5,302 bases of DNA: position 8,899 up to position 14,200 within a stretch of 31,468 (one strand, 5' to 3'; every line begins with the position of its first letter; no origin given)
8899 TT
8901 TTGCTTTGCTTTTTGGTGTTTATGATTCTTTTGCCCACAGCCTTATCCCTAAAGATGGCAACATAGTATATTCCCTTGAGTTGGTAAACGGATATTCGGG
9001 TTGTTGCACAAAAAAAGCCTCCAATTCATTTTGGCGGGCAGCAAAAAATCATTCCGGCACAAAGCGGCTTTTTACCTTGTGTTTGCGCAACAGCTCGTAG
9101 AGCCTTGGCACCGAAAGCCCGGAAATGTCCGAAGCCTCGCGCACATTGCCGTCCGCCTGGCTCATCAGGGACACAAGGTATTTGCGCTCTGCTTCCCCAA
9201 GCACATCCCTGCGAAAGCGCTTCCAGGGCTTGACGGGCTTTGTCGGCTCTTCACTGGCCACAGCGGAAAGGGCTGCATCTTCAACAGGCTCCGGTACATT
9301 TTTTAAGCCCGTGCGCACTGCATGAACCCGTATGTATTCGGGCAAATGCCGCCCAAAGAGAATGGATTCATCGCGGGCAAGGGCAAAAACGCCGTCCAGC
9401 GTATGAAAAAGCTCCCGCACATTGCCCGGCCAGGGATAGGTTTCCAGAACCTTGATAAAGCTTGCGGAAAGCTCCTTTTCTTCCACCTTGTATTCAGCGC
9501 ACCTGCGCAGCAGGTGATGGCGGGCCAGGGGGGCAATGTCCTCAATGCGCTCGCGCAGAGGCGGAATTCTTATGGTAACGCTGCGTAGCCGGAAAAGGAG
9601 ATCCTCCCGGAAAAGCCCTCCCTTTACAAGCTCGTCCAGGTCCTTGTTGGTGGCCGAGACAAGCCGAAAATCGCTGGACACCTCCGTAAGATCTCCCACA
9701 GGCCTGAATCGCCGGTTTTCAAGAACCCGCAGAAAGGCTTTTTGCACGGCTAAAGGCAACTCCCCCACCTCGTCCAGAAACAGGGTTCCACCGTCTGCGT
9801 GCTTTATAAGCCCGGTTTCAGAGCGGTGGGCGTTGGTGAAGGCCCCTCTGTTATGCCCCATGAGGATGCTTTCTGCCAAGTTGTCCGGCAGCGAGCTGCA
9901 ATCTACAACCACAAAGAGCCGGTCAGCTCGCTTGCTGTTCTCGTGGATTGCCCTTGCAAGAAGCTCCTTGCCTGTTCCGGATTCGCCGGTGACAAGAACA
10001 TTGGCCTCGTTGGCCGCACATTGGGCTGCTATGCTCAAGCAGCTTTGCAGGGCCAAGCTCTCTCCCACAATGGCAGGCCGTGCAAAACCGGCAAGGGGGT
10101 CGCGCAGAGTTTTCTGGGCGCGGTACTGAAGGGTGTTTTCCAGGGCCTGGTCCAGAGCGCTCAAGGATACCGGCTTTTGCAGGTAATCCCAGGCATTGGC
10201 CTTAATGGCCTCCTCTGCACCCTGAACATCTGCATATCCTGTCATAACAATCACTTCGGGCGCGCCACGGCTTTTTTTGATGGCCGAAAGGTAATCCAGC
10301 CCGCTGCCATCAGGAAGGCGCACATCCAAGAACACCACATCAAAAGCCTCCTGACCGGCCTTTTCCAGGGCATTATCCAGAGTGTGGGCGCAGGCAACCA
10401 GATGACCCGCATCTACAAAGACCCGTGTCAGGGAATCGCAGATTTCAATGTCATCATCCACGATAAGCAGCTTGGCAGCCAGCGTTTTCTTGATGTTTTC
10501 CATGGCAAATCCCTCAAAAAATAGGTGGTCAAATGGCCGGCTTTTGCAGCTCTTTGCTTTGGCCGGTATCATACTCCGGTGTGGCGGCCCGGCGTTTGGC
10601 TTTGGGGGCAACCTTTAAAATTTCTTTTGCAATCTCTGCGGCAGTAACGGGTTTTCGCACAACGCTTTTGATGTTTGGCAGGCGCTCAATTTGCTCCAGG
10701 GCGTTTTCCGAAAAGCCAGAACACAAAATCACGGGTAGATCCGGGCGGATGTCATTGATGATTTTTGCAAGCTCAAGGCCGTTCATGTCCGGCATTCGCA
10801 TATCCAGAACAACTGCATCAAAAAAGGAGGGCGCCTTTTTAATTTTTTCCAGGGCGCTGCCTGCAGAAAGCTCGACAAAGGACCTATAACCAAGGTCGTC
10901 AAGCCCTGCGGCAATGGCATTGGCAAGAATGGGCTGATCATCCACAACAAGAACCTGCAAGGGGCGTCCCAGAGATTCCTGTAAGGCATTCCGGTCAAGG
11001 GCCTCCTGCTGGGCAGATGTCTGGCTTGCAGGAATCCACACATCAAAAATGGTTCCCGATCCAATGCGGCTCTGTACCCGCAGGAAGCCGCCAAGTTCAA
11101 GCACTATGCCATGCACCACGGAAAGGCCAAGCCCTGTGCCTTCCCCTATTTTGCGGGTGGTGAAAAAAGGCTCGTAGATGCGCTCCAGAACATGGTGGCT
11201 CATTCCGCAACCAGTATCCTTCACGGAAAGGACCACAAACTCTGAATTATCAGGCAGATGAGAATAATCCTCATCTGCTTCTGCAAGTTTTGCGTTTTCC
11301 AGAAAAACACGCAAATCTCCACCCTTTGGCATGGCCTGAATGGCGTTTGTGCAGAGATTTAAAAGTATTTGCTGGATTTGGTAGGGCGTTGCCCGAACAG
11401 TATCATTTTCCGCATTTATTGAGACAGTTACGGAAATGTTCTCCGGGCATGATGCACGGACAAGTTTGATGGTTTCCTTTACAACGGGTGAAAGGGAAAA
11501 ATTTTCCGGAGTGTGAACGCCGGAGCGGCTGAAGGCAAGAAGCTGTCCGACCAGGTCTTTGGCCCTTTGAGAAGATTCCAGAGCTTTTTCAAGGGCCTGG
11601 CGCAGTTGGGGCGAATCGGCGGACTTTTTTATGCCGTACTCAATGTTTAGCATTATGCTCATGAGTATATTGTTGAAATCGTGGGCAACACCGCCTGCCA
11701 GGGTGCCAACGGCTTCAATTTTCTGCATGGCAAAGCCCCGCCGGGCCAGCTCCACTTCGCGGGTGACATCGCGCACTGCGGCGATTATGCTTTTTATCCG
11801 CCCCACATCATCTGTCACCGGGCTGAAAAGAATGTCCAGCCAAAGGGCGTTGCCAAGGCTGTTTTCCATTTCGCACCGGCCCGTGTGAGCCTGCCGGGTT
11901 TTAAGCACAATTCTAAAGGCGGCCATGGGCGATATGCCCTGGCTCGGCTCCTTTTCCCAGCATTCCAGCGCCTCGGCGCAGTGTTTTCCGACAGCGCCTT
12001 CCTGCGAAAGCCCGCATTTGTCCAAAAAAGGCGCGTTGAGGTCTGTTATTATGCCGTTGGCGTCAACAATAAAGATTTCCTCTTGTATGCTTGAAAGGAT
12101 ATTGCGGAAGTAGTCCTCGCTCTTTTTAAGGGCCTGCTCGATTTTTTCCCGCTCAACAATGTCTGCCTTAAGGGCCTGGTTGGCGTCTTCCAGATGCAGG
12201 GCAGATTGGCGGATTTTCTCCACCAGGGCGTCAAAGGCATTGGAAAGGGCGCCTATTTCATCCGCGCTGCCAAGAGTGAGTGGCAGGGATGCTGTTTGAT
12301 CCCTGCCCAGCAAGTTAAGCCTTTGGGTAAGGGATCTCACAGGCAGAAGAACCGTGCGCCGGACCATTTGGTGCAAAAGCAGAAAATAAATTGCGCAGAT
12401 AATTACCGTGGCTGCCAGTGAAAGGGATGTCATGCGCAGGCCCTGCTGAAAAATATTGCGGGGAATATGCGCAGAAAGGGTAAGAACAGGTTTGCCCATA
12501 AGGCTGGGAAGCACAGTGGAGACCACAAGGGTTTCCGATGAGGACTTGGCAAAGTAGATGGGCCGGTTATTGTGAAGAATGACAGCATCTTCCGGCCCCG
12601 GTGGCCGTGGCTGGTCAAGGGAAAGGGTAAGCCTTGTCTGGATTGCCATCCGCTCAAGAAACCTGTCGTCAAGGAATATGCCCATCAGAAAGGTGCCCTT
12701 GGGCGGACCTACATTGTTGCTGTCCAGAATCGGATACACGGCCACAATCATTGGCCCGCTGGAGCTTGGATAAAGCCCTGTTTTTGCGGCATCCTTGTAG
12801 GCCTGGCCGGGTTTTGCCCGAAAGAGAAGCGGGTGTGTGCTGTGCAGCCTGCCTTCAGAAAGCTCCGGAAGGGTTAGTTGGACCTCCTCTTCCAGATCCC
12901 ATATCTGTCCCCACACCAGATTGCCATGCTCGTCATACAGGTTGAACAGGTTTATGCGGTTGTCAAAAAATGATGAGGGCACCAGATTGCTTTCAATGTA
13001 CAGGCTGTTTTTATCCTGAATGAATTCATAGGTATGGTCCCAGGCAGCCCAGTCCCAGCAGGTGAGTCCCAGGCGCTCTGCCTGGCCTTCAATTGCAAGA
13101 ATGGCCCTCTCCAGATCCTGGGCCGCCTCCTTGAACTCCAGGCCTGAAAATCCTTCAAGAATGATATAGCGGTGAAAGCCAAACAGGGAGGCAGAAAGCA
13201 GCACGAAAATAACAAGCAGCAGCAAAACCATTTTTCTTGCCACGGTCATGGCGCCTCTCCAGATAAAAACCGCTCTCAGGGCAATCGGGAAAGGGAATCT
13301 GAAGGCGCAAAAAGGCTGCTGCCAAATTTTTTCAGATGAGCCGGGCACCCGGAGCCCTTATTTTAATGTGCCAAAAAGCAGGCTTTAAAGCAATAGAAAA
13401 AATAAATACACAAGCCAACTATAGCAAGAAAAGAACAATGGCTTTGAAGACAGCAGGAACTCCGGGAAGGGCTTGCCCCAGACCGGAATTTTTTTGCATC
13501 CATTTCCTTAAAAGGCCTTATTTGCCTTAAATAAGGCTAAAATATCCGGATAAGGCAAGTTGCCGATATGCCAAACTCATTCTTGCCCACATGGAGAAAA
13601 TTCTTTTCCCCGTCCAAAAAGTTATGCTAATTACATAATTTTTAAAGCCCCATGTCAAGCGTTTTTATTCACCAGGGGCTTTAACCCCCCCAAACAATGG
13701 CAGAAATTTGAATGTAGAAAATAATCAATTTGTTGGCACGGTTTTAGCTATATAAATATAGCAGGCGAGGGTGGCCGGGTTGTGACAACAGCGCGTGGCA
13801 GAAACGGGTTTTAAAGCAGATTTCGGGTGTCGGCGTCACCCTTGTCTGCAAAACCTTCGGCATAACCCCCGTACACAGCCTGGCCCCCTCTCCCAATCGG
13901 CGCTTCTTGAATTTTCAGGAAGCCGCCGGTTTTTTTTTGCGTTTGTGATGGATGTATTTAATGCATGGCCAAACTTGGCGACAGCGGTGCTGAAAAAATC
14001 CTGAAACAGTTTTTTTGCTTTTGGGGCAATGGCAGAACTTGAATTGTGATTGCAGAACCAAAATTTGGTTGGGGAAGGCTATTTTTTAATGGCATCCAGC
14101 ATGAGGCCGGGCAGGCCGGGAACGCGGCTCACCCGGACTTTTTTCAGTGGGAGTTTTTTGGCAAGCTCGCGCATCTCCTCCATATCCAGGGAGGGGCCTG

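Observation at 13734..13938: Unrecognised ~180-nt rod-shaped small RNA with a sigma54 promoter and its own terminator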

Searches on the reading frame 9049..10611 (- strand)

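Call 8: search_protein_families(library=pfam, proteins=[window:9049-10611:-])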
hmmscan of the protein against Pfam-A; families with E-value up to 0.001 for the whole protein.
window:9049-10611:- (520 aa): 9 families
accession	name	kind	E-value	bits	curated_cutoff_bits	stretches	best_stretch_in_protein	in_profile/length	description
PF00158.32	Sigma54_activat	-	1.5e-59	200.9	20.2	1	181-347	1-167/168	Sigma-54 interaction domain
PF00072.30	Response_reg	-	5.6e-24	84.9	30.2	1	49-157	2-110/111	Response regulator receiver domain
PF14532.12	Sigma54_activ_2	-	1.2e-22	81.1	25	1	182-352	1-138/138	Sigma-54 interaction domain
PF25601.1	AAA_lid_14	-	9.2e-18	64.3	27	1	353-431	1-78/87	AAA+ ATPase lid domain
PF07728.20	AAA_5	-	1.9e-09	38.1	22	1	204-323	1-123/139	AAA domain (dynein-related subfamily)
PF07724.20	AAA_2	-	3.9e-06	27.4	27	1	202-302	3-104/166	AAA domain (Cdc48 subfamily)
PF01078.27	Mg_chelatase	-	1.2e-05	25.3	20.3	0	263-322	96-157/207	Magnesium chelatase, subunit ChlI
PF13191.12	AAA_16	-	5.8e-05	24.1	32.6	1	201-250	22-83/167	AAA ATPase domain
PF00004.35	AAA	-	0.00017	22.5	21.2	1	205-327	1-113/131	ATPase family associated with various cellular activities (AAA)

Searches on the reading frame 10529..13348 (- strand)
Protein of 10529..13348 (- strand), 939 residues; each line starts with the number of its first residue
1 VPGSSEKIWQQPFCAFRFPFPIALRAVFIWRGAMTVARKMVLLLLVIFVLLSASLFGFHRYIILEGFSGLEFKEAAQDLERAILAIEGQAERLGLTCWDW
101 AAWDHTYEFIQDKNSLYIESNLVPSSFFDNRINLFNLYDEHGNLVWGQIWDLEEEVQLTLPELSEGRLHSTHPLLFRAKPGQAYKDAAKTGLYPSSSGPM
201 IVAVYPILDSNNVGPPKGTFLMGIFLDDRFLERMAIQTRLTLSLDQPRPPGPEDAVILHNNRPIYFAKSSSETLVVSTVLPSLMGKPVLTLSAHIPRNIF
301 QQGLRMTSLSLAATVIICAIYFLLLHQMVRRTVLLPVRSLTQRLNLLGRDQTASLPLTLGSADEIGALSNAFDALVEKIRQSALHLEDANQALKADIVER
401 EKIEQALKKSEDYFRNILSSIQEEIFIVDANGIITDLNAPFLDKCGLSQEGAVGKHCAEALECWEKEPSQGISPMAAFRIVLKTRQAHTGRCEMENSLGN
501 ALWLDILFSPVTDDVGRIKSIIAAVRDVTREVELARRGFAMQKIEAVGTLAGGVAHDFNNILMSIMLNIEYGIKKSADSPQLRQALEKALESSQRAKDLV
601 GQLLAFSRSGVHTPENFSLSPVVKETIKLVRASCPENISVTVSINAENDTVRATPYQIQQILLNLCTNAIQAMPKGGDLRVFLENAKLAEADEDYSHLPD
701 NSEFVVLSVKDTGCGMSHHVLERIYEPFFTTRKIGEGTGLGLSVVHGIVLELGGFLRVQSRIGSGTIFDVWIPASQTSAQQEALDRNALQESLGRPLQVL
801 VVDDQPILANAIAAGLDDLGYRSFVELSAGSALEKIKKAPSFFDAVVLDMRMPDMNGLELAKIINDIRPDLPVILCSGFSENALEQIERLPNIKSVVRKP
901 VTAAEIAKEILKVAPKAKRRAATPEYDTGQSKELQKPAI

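Call 8: search_protein_families(library=pfam, proteins=[window:10529-13348:-])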
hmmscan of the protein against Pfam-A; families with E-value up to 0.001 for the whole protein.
window:10529-13348:- (939 aa): 8 families
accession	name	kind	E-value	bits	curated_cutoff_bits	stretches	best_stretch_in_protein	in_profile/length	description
PF05228.19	CHASE4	-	8.4e-34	117.1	26.2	1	85-244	1-139/140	CHASE4 domain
PF02518.31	HATPase_c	-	1.4e-21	77.5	26.4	1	656-775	4-110/111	Histidine kinase-, DNA gyrase B-, and HSP90-like ATPase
PF00072.30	Response_reg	-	3.5e-17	63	30.2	1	799-910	1-110/111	Response regulator receiver domain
PF00512.31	HisKA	-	3.1e-10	40.4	26.9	1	548-609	3-63/66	His Kinase A (phospho-acceptor) domain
PF13426.13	PAS_9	-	1.7e-09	38.3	27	1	425-529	4-102/103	PAS domain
PF00989.32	PAS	-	4.8e-08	33.4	22.6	1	414-528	3-113/113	PAS fold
PF08448.16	PAS_4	-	6.1e-07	30.1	23.1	1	419-532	2-109/110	PAS fold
PF00672.30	HAMP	-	4.5e-05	24.1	25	1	329-381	2-53/53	HAMP domain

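Call 27: find_related_loci(query=window:10529-13348:-, collection=genome_contigs, flank=4000)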
Query window:10529-13348:- (939 aa) in genome_contigs; peptide patterns used: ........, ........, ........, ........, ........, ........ (x = any residue, [..] = any of these).
600 stretches matched a pattern (row limit reached: there are more); 589 encode a relative of the query (tblastn E <= 1e-3); the best 80 are kept; 80 distinct loci.
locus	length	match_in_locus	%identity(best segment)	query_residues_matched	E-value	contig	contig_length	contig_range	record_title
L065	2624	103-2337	37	34-776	3e-164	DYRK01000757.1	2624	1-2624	MAG TPA_asm: Desulfatirhabdium butyrativorans isolate SulCav_GS10_10_47_57 SulCav_GS10_10_84402_length_2624_cov_29_42545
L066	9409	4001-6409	34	33-847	1e-147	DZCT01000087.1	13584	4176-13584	MAG TPA_asm: Desulfatirhabdium butyrativorans isolate SulCav_PC08_64_48_9 SulCav_PC08-64_3362_length_13584_cov_5.833765,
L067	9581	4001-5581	35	362-913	4e-97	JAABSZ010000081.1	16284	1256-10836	MAG: Desulfobacteraceae bacterium isolate S20.Bin068 Scaffold_79, whole genome shotgun sequence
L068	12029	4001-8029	36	396-916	1e-91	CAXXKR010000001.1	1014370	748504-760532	MAG: Desulfovibrionaceae bacterium isolate 13a355c6-41d9-40ac-acd2-aad2d687202c genome assembly, contig: contig_1, whole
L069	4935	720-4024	37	380-913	1e-90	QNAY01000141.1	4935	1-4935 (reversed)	MAG: Thermodesulfobacteriota bacterium isolate B4_G9 B4_Guay9_scaffold_33463, whole genome shotgun sequence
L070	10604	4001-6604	29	41-908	5e-90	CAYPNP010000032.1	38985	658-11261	MAG TPA_asm: uncultured Acidobacteriota bacterium isolate binchicken_co190_13 genome assembly, contig: NODE_2103_length_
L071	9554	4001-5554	36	395-920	4e-85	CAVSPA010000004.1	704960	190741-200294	MAG: uncultured delta proteobacterium isolate MFD01476.bin.2.167 genome assembly, contig: contig_17332, whole genome sho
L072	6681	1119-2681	35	396-918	3e-84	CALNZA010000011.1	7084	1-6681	MAG: Desulfocapsaceae bacterium isolate LOGT_bin.0118 genome assembly, contig: contig_67308, whole genome shotgun sequen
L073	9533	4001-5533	37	395-913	2e-83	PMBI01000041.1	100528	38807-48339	MAG: Syntrophaceae bacterium isolate fen_1145 73.20120700_E3M.73_contig_3621, whole genome shotgun sequence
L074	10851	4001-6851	34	367-912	3e-83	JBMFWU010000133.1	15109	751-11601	MAG: Syntrophobacteraceae bacterium isolate KM4364-26 NODE_1987_length_15109_cov_9.688920, whole genome shotgun sequence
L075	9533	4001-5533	37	395-913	1e-82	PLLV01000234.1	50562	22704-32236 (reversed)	MAG: Syntrophaceae bacterium isolate fen_1168 73.20120800_E3S.49_contig_3058, whole genome shotgun sequence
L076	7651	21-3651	38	423-913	3e-82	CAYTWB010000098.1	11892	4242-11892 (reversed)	MAG TPA_asm: uncultured Syntrophobacteraceae bacterium isolate SRP239243_co2_425 genome assembly, contig: NODE_9241_leng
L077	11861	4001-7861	34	396-908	4e-81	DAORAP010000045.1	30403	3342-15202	MAG TPA_asm: Nitrospirales bacterium isolate AMR_MDS_0955 NODE_300_length_30403_cov_35.732602, whole genome shotgun sequ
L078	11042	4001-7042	35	396-913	3e-81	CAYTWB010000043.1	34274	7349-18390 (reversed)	MAG TPA_asm: uncultured Syntrophobacteraceae bacterium isolate SRP239243_co2_425 genome assembly, contig: NODE_1790_leng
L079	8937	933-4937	34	379-913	1e-80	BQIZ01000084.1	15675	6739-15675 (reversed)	MAG: Nitrospirales bacterium NPIRA06 DNA, sequence084, whole genome shotgun sequence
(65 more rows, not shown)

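Call 35: find_homologous_proteins(query=window:10529-13348:-, region=1-400, max_evalue=1e-20)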
Query window:10529-13348:-, residues 1-400 (400 aa): 5 proteins with E <= 1e-20 among 8000 candidates.
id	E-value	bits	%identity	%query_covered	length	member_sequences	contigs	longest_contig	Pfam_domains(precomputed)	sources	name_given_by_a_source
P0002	8.1e-239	810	100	92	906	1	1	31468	PF13426.14,PF05228.20,PF08448.17,PF02518.32,PF00512.32,PF00989.32,PF00072.31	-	-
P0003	7.0e-210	715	87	92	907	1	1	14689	PF13426.14,PF05228.20,PF08448.17,PF02518.32,PF00512.32,PF00989.32,PF00072.31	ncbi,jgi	jgi:PAS domain S-box-containing protein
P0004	1.6e-196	671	81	87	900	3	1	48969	PF13426.14,PF05228.20,PF08448.17,PF02518.32,PF00512.32,PF00989.32,PF00072.31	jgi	jgi:PAS domain S-box-containing protein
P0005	6.5e-38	149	29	89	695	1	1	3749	PF00672.31,PF05228.20,PF08448.17,PF02518.32,PF07536.21,PF07568.19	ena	-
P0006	9.8e-27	112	24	90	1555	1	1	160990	PF13426.14,PF13188.14,PF13185.13,PF05228.20,PF00512.32,PF13596.13,PF00672.31,PF08447.19,PF12860.14,PF01590.33,PF08448.17,PF02518.32,PF00989.32,PF14598.13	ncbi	ncbi:MAG: PAS domain S-box protein [Candidatus Altiarchaeia archaeon]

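Call 98: list_cluster_members(proteins=[P0004, P0003])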
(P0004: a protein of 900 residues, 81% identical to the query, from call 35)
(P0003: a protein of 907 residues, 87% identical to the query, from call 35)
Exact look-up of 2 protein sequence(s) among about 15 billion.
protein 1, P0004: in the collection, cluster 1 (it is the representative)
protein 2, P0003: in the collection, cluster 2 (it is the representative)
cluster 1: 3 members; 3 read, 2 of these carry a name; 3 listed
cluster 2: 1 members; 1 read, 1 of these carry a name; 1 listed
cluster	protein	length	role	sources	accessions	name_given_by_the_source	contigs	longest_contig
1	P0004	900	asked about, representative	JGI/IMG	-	PAS domain S-box-containing protein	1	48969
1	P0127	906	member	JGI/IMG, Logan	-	PAS domain S-box-containing protein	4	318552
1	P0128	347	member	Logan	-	-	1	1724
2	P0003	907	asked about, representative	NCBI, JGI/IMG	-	PAS domain S-box-containing protein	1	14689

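Call 99: find_encoding_contigs(protein=P0127, flank=3000, max_places=6)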
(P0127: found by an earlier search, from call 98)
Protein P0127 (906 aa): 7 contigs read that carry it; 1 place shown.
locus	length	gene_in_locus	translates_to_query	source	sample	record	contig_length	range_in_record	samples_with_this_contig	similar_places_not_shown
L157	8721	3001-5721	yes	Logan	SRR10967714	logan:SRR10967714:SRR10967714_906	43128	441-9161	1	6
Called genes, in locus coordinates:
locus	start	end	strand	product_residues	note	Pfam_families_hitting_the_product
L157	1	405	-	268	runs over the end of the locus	PF02596:DUF169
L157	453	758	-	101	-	PF27306:AF_2379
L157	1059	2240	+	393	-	PF13183:Fer4_8, PF13534:Fer4_17 (weak), PF02754:CCG (faint)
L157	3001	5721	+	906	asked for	PF05228:CHASE4, PF00989:PAS, PF08448:PAS_4, PF13426:PAS_9, PF00512:HisKA, PF02518:HATPase_c, PF00072:Response_reg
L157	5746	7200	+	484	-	PF00072:Response_reg, PF00158:Sigma54_activat, PF01078:Mg_chelatase (faint), PF14532:Sigma54_activ_2, PF07724:AAA_2 (weak), PF07728:AAA_5, PF25601:AAA_lid_14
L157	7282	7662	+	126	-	PF01985:CRS1_YhbY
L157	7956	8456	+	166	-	PF00210:Ferritin (faint), PF13668:Ferritin_2 (faint), PF02915:Rubrerythrin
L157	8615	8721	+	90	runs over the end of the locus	-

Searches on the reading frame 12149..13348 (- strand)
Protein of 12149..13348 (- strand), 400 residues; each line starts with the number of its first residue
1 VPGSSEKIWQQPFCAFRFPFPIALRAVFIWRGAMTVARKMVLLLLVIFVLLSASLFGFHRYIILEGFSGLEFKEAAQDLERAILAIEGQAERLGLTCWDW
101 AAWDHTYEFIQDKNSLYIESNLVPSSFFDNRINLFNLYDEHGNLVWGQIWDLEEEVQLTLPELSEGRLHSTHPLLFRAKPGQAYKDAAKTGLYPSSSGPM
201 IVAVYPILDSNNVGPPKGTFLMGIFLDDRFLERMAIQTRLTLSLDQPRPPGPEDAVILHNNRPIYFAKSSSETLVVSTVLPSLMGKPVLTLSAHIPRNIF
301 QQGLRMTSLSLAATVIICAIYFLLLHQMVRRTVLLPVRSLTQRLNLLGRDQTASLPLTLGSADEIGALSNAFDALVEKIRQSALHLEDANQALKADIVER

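Call 31: find_related_loci(query=window:12149-13348:-, collection=metagenome_contigs, flank=3000)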
Query window:12149-13348:- (400 aa) in metagenome_contigs; peptide patterns used: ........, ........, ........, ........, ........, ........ (x = any residue, [..] = any of these).
148 stretches matched a pattern; 7 encode a relative of the query (tblastn E <= 1e-3); 7 distinct loci.
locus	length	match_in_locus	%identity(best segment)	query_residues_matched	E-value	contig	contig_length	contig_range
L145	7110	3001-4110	81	31-400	0e+0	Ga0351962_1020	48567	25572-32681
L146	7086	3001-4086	32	34-394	2e-58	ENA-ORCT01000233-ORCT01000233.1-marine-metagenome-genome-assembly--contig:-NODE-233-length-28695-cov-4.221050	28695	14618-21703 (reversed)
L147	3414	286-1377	31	29-387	3e-57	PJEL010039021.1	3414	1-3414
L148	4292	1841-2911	34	34-394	4e-56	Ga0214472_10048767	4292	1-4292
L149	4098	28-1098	34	34-394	8e-54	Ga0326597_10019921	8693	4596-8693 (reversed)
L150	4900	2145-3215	34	34-394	2e-53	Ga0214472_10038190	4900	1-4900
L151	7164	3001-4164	29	29-400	2e-50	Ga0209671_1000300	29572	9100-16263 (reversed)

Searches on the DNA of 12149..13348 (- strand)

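Call 79: search_rna_families(source=L145, start=2280, end=2560, threshold=evalue, max_evalue=1)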
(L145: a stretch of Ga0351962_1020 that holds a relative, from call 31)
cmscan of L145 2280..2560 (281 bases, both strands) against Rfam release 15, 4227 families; matches with E-value up to 1: 2.
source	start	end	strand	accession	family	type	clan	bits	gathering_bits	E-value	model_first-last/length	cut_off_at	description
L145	2334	2388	-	RF00767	mir-150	Gene; miRNA;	-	19.6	55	0.12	1-82/82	no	mir-150 microRNA precursor family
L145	2477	2530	-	RF03032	narK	Cis-reg;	-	16.6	43.2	0.57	1-72/72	no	narK RNA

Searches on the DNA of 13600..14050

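Call 4: search_rna_families(source=window, start=13600, end=14050, threshold=evalue, max_evalue=10, show_alignments=4)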
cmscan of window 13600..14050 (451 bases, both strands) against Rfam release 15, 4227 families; matches with E-value up to 10: 6.
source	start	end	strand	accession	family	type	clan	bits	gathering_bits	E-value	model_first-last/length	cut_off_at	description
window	13710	13766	-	RF04149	MIR447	Gene; miRNA;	-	18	200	0.24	91-147/236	no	MIR447 microRNA precursor family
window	13678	13743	+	RF02075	STnc230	Gene; sRNA;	-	17.2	50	7.1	1-83/83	no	Enterobacterial sRNA STnc230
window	13773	13856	+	RF02496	Atu_At1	Gene; sRNA;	-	15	60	9.8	1-108/108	no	Rhizobiales sRNA Atu_At1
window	13600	13682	-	RF02759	LasI_thermometer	Cis-reg; thermoregulator;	-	14.7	76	5.3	1-108/110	3'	LasI 5' UTR ROSE like thermometer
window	13805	13948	+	RF02124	JPX_1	Gene; lncRNA;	-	14.1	55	3.6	1-135/135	no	JPX transcript, XIST activator conserved region 1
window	13915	13925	-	RF01727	SAM-SAH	Cis-reg; riboswitch;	-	11.2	40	7.3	13-23/49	no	SAM/SAH riboswitch aptamer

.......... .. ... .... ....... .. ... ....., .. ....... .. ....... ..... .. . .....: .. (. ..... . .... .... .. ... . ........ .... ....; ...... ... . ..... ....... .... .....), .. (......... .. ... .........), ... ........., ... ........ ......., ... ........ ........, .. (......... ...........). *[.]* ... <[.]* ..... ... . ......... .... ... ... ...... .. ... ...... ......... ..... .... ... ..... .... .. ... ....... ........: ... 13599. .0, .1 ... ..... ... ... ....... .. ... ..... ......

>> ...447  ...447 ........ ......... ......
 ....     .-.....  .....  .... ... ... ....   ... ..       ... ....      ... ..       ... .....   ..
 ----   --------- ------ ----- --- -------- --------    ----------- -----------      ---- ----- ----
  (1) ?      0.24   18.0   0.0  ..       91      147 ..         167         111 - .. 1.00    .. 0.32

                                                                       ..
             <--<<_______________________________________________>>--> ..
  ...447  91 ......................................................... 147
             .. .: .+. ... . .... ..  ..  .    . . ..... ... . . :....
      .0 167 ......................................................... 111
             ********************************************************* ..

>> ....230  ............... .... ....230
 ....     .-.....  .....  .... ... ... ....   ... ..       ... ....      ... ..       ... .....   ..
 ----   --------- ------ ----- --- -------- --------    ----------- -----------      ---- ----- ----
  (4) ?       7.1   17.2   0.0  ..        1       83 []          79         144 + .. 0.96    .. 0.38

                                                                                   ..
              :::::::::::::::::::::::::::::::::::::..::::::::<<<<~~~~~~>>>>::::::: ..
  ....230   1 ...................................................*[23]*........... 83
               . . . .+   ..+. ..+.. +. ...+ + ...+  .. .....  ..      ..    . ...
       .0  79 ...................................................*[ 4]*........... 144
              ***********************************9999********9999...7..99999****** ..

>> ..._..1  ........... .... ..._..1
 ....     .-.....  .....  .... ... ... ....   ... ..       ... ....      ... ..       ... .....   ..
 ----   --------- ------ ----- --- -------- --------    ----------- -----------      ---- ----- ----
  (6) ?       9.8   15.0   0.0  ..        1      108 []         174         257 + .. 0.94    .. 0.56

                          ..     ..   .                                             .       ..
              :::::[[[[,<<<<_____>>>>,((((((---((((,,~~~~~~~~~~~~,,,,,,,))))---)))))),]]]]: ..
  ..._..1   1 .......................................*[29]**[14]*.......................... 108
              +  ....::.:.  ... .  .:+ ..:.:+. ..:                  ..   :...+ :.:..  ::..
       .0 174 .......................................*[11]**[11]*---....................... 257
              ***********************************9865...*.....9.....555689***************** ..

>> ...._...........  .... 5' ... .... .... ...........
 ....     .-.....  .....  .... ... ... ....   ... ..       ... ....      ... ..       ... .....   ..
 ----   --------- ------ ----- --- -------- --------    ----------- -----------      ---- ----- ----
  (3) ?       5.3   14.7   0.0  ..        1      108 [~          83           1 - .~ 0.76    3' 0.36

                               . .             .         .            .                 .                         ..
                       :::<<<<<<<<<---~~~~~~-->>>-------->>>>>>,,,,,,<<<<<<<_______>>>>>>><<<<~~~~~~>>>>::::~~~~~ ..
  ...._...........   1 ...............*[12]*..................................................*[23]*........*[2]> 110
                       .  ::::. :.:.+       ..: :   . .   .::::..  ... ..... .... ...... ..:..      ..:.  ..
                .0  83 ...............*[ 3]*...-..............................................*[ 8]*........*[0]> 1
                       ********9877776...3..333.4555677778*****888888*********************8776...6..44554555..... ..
